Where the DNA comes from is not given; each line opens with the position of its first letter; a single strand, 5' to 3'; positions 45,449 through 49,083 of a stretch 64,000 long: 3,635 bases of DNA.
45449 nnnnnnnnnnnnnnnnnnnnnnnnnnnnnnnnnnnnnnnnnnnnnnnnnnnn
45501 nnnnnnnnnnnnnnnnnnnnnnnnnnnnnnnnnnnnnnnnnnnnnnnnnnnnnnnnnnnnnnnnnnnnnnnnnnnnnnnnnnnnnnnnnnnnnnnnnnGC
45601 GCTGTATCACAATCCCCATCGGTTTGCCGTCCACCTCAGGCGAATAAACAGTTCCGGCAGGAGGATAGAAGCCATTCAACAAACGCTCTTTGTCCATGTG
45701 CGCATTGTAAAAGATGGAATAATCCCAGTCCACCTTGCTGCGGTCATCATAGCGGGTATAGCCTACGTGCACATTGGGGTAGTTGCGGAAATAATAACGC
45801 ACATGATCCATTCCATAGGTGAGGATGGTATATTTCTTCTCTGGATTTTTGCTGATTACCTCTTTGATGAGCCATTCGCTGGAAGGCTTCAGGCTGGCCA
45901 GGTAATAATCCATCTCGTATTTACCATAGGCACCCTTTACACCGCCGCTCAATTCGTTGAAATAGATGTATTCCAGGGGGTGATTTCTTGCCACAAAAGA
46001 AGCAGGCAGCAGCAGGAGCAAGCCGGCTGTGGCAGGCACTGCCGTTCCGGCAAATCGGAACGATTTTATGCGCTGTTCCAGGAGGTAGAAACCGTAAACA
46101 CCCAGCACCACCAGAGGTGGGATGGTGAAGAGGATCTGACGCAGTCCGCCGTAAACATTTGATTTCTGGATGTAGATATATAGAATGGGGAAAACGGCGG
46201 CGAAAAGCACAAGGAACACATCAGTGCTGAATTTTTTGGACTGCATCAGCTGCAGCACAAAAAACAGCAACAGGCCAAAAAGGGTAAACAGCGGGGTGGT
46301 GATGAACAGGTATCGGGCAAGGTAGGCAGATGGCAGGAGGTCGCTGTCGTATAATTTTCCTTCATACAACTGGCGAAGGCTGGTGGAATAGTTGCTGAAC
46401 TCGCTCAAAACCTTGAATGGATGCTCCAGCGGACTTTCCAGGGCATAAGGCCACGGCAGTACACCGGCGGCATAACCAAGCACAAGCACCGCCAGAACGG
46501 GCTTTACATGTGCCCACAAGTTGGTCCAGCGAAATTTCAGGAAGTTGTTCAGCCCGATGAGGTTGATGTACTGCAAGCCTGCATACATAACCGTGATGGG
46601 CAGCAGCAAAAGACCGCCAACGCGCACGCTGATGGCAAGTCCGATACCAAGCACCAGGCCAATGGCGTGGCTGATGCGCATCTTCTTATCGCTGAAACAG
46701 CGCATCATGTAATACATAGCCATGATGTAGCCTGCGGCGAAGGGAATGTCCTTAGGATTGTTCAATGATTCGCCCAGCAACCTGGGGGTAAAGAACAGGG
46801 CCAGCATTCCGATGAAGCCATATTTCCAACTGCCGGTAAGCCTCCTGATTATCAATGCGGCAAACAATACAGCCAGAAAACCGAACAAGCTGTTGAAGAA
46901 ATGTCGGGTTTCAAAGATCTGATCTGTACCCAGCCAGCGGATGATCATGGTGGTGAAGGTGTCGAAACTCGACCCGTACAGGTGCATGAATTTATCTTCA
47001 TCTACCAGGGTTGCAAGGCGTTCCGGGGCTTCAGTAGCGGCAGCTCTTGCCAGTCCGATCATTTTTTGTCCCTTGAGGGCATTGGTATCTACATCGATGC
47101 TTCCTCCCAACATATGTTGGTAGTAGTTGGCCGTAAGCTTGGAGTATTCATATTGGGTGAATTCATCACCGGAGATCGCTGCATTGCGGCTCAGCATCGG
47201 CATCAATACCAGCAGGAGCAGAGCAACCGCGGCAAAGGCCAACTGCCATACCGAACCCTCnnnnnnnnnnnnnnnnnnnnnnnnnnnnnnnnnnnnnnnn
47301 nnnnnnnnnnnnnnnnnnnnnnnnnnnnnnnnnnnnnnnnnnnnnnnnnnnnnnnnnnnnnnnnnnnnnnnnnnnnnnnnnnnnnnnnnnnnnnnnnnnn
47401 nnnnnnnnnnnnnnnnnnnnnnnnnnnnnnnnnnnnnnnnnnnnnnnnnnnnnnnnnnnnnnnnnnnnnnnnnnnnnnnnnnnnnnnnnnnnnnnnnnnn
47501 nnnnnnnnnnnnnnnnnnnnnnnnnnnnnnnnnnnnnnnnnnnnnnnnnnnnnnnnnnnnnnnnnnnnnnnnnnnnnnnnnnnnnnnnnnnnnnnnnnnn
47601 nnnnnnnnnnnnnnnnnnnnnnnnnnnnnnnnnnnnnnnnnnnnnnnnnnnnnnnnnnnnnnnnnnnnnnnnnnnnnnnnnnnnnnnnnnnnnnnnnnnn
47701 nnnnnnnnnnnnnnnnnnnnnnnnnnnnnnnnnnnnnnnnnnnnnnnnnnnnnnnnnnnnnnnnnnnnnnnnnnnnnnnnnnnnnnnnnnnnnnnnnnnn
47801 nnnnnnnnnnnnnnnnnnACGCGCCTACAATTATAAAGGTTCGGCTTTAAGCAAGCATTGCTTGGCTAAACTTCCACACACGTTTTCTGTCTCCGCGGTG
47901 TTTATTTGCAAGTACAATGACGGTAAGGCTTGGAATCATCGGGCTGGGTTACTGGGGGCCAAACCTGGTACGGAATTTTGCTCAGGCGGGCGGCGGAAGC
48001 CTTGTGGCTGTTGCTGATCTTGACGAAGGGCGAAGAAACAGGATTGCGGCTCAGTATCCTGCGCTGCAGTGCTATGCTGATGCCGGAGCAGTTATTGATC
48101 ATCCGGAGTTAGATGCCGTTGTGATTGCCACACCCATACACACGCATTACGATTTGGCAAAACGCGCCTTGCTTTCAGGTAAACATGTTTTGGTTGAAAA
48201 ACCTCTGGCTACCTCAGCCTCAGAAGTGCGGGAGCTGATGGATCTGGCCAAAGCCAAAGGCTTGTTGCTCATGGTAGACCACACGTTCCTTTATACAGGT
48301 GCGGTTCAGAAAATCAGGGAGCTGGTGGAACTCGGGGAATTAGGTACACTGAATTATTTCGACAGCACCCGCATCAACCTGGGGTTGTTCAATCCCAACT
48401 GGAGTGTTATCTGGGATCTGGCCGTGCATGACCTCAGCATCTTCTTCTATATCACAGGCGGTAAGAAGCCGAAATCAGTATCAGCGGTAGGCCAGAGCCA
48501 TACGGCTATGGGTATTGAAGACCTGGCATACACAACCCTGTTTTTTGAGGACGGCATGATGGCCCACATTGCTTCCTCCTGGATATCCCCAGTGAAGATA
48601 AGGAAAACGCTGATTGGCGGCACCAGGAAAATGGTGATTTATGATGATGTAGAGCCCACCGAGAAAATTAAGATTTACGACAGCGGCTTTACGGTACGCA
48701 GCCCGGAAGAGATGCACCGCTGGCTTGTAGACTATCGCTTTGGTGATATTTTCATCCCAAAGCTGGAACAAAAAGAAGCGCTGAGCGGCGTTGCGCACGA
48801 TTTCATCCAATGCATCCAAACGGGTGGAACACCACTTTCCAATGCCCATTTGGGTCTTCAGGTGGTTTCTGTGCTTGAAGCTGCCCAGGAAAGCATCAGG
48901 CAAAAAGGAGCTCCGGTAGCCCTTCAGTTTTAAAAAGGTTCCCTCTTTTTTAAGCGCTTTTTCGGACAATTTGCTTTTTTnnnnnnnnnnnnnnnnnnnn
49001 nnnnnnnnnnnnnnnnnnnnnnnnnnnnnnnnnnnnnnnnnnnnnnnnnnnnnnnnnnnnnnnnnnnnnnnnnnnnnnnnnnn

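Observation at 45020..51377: Arn-like module: UDP-aminosugar tailoring enzymes, a Dpm1/ArnC-like GT2 and a GT-C/TPR glycosyltransferase, suggesting a polyprenyl-phosphate-linked diacetamido-sugar transfer system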

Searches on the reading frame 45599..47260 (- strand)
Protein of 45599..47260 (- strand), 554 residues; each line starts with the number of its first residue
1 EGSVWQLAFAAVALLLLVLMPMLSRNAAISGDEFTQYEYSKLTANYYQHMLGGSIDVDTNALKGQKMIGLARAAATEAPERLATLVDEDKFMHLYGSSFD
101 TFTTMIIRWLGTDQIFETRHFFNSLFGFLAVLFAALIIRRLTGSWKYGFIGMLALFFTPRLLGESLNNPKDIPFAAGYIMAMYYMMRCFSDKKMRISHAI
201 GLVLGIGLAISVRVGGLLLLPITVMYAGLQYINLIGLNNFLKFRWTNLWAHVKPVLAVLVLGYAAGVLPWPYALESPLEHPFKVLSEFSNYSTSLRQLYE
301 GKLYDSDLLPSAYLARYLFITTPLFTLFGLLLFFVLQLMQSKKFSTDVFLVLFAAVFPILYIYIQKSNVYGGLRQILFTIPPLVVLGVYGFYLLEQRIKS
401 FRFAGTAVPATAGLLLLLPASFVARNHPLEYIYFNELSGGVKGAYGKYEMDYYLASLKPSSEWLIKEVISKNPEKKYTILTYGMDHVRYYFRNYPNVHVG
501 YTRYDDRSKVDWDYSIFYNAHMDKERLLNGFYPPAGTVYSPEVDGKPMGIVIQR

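Call 89: search_protein_representatives(protein=window:45599-47260:-)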
Query: 554 residues. Proteins with E-value up to 0.001 (for the whole library): 5770; up to 1e-10: 3671; up to 1e-30: 960. The best 150 are listed.
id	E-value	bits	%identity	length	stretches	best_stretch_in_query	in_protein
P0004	0.0e+00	1073.9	83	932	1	1-554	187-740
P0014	1.7e-208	710.4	57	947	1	6-554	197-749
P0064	3.3e-186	636.8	53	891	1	7-553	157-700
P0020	8.1e-181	619.0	55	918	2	83-554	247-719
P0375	2.5e-162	558.0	50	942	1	5-553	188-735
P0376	1.0e-150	519.6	48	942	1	6-554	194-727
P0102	1.7e-120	419.9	44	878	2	83-554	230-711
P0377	1.2e-116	407.1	41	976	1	7-554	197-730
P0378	2.2e-110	386.5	40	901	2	88-554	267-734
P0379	1.6e-106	373.8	40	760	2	87-554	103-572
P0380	2.0e-106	373.4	40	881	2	84-554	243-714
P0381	3.0e-105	369.6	40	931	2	91-554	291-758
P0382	4.3e-105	369.0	41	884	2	87-554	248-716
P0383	1.2e-104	367.5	42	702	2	88-554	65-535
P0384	2.6e-104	366.5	41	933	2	92-554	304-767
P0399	1.1e-96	341.3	38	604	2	93-554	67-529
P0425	2.3e-89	317.1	37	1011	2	91-554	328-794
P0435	5.0e-87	309.4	35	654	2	85-554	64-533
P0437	1.5e-86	307.8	37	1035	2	91-552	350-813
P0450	3.2e-83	296.9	36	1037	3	219-554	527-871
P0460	3.3e-82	293.5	35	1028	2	90-553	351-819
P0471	2.1e-81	290.9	38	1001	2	91-554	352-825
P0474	7.0e-81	289.1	35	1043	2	91-552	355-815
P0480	1.6e-80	287.9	35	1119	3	92-514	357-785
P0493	1.5e-79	284.8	37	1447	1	71-552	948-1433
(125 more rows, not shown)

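Call 90: search_protein_families(library=pfam, proteins=[P0437, P0474, P0460, P0480, P0450, P0493, P0425, P0471, P0399, P0435], max_evalue=0.00001)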
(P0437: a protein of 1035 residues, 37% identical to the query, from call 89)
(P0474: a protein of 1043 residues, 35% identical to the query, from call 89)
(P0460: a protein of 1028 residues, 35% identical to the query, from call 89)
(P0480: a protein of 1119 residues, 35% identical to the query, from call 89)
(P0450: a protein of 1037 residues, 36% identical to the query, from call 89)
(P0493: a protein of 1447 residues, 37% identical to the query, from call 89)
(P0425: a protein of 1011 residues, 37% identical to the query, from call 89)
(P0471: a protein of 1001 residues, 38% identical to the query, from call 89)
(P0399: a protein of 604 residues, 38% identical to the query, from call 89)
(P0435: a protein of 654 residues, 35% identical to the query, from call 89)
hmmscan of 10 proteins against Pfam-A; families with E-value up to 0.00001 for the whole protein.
P0437 (1035 aa): 6 families
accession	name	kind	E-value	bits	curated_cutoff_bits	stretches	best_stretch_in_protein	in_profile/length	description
PF13432.12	TPR_16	-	3.2e-10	40.7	32.7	0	823-866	2-45/65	Tetratricopeptide repeat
PF14559.12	TPR_19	-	4.2e-10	40.2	25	1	828-878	1-51/68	Tetratricopeptide repeat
PF07719.23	TPR_2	-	6.5e-10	38.8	27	0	825-851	8-34/34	Tetratricopeptide repeat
PF13428.12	TPR_14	-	9.2e-10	38.7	23.5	0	823-860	6-43/44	Tetratricopeptide repeat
PF00515.34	TPR_1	-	9.6e-07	28.8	27.8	0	825-851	8-34/34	Tetratricopeptide repeat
PF13181.12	TPR_8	-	2.4e-06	27.7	25.7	0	892-917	7-32/34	Tetratricopeptide repeat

P0474 (1043 aa): 7 families
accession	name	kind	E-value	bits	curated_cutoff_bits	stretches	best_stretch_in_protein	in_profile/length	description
PF00535.33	Glycos_transf_2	-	2.4e-24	86.6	23.3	1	31-204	1-161/168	Glycosyl transferase family 2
PF07719.23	TPR_2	-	3.3e-09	36.6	27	0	921-943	2-24/34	Tetratricopeptide repeat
PF14559.12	TPR_19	-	3.7e-09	37.2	25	0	897-943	2-48/68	Tetratricopeptide repeat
PF00515.34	TPR_1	-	9.2e-08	32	27.8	0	922-942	3-23/34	Tetratricopeptide repeat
PF13432.12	TPR_16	-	7.5e-07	29.9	32.7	0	891-943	2-54/65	Tetratricopeptide repeat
PF10111.15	Glyco_tranf_2_2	-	4.5e-06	26.8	27.3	1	31-142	1-105/276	Glycosyltransferase like family 2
PF13431.12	TPR_17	-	7.1e-06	26.3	24.4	0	908-940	1-33/34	Tetratricopeptide repeat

P0460 (1028 aa): 4 families
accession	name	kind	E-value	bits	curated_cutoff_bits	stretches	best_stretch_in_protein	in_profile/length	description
PF00535.33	Glycos_transf_2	-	9.1e-26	91.2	23.3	1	33-208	1-167/168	Glycosyl transferase family 2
PF14559.12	TPR_19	-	5.6e-07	30.2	25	0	833-882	3-52/68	Tetratricopeptide repeat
PF02366.24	PMT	-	1.2e-06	28.8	22.7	1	353-497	59-204/245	Dolichyl-phosphate-mannose-protein mannosyltransferase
PF10111.15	Glyco_tranf_2_2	-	3.5e-06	27.1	27.3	1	33-146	1-109/276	Glycosyltransferase like family 2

P0480 (1119 aa): 5 families
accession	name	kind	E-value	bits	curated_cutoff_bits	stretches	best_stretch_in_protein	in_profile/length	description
PF13428.12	TPR_14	-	1.5e-08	35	23.5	0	859-892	11-44/44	Tetratricopeptide repeat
PF14559.12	TPR_19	-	2.7e-07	31.2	25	0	862-894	4-36/68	Tetratricopeptide repeat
PF13432.12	TPR_16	-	2e-06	28.6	32.7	0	856-895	4-43/65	Tetratricopeptide repeat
PF00535.33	Glycos_transf_2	-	2.3e-06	28.1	23.3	1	70-194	16-146/168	Glycosyl transferase family 2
PF24575.1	TPR_Slam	-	6.8e-06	26.9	35.2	0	1051-1110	30-84/104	Surface lipoprotein assembly modifier, N-terminal TPR repeats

P0450 (1037 aa): 7 families
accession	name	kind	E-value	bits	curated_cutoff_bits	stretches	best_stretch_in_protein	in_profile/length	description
PF00535.33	Glycos_transf_2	-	2.5e-26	93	23.3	1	25-198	1-166/168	Glycosyl transferase family 2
PF10111.15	Glyco_tranf_2_2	-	2.1e-09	37.8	27.3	1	25-134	1-106/276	Glycosyltransferase like family 2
PF13432.12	TPR_16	-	4.4e-09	37.1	32.7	0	877-924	2-49/65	Tetratricopeptide repeat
PF14559.12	TPR_19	-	2.7e-08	34.4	25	0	882-932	1-51/68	Tetratricopeptide repeat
PF07719.23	TPR_2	-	4.4e-07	30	27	0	877-905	6-34/34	Tetratricopeptide repeat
PF13641.12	Glyco_tranf_2_3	-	5.4e-06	27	27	0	24-134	3-111/230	Glycosyltransferase like family 2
PF23914.1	TPR_CcmH_CycH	-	8.2e-06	26.2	42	0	873-969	51-150/158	Cytochrome c-type biogenesis protein H TPR domain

P0493 (1447 aa): 1 family
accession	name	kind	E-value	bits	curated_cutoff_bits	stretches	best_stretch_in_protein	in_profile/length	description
PF09586.16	YfhO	-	8.8e-06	24.8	28.5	1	770-819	786-835/835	Bacterial membrane protein YfhO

P0425 (1011 aa): 5 families
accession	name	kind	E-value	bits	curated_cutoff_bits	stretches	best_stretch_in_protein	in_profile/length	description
PF14559.12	TPR_19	-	4.7e-13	49.7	25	1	805-855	1-51/68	Tetratricopeptide repeat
PF13428.12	TPR_14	-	1.1e-09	38.5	23.5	0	803-838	9-44/44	Tetratricopeptide repeat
PF07719.23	TPR_2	-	6e-08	32.7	27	0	901-921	5-25/34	Tetratricopeptide repeat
PF13432.12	TPR_16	-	4e-07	30.8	32.7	0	805-846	7-48/65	Tetratricopeptide repeat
PF13181.12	TPR_8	-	4.7e-06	26.8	25.7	0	901-921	5-25/34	Tetratricopeptide repeat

P0471 (1001 aa): 8 families
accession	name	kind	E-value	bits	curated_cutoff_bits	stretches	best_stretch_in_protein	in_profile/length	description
PF00535.33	Glycos_transf_2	-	9e-24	84.7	23.3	1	22-195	1-167/168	Glycosyl transferase family 2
PF07719.23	TPR_2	-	3.2e-09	36.6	27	0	860-892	1-33/34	Tetratricopeptide repeat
PF13432.12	TPR_16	-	2.4e-08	34.7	32.7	1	832-893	3-64/65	Tetratricopeptide repeat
PF13231.12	PMT_2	-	2.4e-07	31.5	26.1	1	382-475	26-118/160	Dolichyl-phosphate-mannose-protein mannosyltransferase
PF13424.12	TPR_12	-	1.4e-06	28.8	30.1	0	860-923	3-72/77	Tetratricopeptide repeat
PF00515.34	TPR_1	-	3.2e-06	27.2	27.8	0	860-892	1-33/34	Tetratricopeptide repeat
PF13181.12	TPR_8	-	4.8e-06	26.7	25.7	0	860-892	1-33/34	Tetratricopeptide repeat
PF02366.24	PMT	-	5.5e-06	26.5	22.7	1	356-486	62-194/245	Dolichyl-phosphate-mannose-protein mannosyltransferase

P0399 (604 aa): 1 family
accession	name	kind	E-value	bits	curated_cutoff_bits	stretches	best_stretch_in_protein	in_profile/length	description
PF13231.12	PMT_2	-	8.1e-07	29.8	26.1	1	103-209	34-136/160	Dolichyl-phosphate-mannose-protein mannosyltransferase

P0435 (654 aa): 3 families
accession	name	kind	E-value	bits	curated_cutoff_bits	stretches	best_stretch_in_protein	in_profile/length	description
PF07719.23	TPR_2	-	9.7e-07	28.9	27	0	540-563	7-30/34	Tetratricopeptide repeat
PF14559.12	TPR_19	-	1.5e-06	28.8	25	0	547-586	4-43/68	Tetratricopeptide repeat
PF13428.12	TPR_14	-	4.2e-06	27.4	23.5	0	545-575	12-42/44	Tetratricopeptide repeat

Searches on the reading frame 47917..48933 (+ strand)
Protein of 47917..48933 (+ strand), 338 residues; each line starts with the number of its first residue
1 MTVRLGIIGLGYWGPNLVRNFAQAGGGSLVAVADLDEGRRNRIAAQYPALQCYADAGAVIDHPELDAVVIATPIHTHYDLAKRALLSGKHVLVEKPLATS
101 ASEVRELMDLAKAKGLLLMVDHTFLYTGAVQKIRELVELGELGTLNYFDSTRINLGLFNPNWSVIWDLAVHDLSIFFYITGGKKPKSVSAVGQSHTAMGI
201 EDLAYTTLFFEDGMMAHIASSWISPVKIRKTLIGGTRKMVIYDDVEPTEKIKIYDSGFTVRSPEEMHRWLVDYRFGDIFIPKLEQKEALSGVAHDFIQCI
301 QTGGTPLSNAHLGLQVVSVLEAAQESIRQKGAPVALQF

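Call 3: search_protein_families(library=pfam, proteins=[window:47917-48933:+], max_evalue=0.01)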
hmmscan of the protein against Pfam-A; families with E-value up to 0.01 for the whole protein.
window:47917-48933:+ (338 aa): 5 families
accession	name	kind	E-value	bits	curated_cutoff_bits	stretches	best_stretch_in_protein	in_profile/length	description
PF01408.29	GFO_IDH_MocA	-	1.3e-26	94.1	24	1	4-122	2-120/120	Oxidoreductase family, NAD-binding Rossmann fold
PF22725.1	GFO_IDH_MocA_C3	-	5.8e-14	52.6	27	1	130-238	1-121/124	GFO/IDH/MocA C-terminal domain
PF02894.22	GFO_IDH_MocA_C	-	1.3e-10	41.9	22.9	1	134-336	1-218/218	Oxidoreductase family, C-terminal alpha/beta domain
PF03447.22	NAD_binding_3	-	2.2e-05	25.5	24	1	10-117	2-112/116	Homoserine dehydrogenase, NAD binding domain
PF03807.23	F420_oxidored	-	0.00018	22.4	21.6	1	4-91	1-88/94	NADP oxidoreductase coenzyme F420-dependent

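Call 9: search_protein_families(library=ncbifam, proteins=[window:47917-48933:+], max_evalue=0.01)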
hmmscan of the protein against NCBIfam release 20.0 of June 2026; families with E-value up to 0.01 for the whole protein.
window:47917-48933:+ (338 aa): 11 families
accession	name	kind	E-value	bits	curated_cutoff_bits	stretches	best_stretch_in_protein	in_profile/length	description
NF040723.1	UDP-GlcNAcDh_Arch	equivalog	1e-43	150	450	1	3-326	1-300/302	UDP-N-acetylglucosamine 3-dehydrogenase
TIGR04380.1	myo_inos_iolG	equivalog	2.1e-32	112.3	355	1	3-330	2-326/330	inositol 2-dehydrogenase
NF008607.0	PRK11579.1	subfamily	4.5e-25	88.4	330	1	2-151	4-151/346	oxidoreductase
NF052479.1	LevoglcsnDh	equivalog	2.6e-19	69.2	650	1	31-161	40-170/386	levoglucosan dehydrogenase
NF058561.1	BT_2158_fam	equivalog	3.6e-17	62.1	750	1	5-147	36-179/487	glycoside 3-dehydrogenase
NF041392.1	XylDh_Gfo6_Halo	equivalog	1.5e-16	60.2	350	1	2-144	16-162/350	D-xylose 1-dehydrogenase Gfo6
NF007574.0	PRK10206.1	equivalog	1e-15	57.7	352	1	43-239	44-244/345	oxidoreductase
NF052679.1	InsChiInosDhIolG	equivalog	3.7e-15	55.8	540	1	1-144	1-147/343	bifunctional inositol 2-dehydrogenase/D-chiro-inositol 1-dehydrogenase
NF058563.1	BT_2159_fam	equivalog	2.2e-12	46.7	650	1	3-157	1-155/350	disaccharide 3-dehydrogenase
TIGR01761.1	thiaz-red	subfamily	0.001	18.7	188.8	1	39-132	40-133/350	thiazolinyl imide reductase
NF009825.0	PRK13302.1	equivalog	0.0017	17.8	253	1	3-120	7-121/271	aspartate dehydrogenase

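Call 28: search_solved_structures(query=window:47917-48933:+, max_evalue=1e-8)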
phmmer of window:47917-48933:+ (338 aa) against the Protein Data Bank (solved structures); distinct sequences matched with E-value up to 1e-8: 66 (the best 60 are shown).
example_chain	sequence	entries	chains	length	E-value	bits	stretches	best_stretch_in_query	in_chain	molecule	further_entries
3c1a_A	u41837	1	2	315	4.1e-27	98.5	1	3-253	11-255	Putative oxidoreductase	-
3e82_A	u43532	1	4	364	2.2e-20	76.4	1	2-166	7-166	Putative oxidoreductase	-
7bvj_A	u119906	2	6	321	1.3e-19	73.9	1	3-240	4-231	Oxidoreductase, NAD-binding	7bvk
9azo_A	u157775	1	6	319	1.3e-18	70.6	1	2-245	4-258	PmdC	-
3kux_A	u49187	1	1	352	6.6e-18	68.3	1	3-150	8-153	Putative oxidoreductase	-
3i23_A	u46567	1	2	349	1.3e-17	67.3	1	1-149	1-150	Oxidoreductase, Gfo/Idh/MocA family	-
3fd8_A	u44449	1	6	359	2.1e-17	66.6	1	2-149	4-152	Oxidoreductase, Gfo/Idh/MocA family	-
4gqa_A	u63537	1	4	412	2.2e-17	66.5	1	28-166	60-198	NAD binding Oxidoreductase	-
3ezy_A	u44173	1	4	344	5.5e-17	65.2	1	1-255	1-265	Dehydrogenase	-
3evn_A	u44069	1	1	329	9.3e-17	64.5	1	3-162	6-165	Oxidoreductase, Gfo/Idh/MocA family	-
3hnp_A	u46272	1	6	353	3.8e-16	62.5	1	42-150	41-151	Oxidoreductase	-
6jw6_A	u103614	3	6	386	5.7e-16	61.9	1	3-138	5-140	Dehydrogenase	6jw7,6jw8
7wzd_A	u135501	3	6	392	6.3e-16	61.8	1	3-219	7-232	4,5-dihydroxyphthalate dehydrogenase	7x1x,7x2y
3db2_A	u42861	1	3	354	6.9e-16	61.6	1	4-330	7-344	putative NADPH-dependent oxidoreductase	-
1evj_A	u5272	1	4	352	1.7e-15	60.3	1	6-243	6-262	GLUCOSE-FRUCTOSE OXIDOREDUCTASE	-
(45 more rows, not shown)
